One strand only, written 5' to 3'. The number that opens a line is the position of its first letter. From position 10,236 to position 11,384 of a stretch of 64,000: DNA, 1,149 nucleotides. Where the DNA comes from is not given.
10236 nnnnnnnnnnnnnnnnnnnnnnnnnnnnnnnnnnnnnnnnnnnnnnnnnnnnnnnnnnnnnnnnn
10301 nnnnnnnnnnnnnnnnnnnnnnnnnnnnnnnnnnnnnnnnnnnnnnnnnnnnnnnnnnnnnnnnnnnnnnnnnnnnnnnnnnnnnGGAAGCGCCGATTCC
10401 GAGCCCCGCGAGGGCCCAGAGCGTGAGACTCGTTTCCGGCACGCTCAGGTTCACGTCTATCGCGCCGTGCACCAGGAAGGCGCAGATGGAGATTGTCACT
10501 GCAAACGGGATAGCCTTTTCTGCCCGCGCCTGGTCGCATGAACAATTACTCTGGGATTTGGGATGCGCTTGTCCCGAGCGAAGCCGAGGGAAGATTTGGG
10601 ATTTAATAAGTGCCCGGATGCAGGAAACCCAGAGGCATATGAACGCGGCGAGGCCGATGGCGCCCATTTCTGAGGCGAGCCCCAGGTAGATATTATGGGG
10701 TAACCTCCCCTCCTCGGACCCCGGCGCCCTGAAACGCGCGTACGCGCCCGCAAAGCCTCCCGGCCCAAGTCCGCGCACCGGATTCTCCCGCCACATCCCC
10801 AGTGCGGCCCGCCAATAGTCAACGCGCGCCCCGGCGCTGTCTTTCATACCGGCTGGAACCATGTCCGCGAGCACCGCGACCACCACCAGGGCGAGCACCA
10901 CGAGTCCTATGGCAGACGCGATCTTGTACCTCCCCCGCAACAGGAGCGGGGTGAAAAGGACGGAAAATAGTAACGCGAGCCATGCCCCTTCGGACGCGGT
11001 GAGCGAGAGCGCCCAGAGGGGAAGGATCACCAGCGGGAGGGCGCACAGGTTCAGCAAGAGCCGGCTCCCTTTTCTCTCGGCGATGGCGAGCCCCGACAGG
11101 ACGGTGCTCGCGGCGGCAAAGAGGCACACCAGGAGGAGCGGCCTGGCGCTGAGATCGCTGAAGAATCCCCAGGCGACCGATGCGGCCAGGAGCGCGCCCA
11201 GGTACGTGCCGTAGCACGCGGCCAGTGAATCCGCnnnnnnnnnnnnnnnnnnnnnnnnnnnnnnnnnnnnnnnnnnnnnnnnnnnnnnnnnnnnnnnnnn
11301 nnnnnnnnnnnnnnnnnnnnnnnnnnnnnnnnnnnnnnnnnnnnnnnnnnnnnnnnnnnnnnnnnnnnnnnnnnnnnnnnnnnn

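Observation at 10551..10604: In-frame 20-codon insertion of the TTTGGGA element inside the O-antigen-ligase/TPR gene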

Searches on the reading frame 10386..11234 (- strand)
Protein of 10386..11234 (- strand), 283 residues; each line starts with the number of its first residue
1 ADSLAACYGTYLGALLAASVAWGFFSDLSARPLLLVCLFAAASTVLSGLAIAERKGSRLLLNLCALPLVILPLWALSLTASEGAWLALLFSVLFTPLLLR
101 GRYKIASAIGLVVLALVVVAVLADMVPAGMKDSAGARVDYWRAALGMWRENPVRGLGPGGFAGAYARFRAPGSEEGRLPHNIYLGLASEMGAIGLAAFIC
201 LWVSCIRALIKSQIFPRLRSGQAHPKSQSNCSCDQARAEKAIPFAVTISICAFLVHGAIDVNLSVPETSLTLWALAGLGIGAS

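Call 48: search_solved_structures(query=window:10386-11234:-, max_evalue=10, show_alignments=3)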
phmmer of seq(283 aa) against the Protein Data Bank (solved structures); distinct sequences matched with E-value up to 10: 0.
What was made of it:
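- On Wzy_C (O-antigen ligase/polymerase-like) membrane proteins (host gene): No solved relative was found by sequence (call 48).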
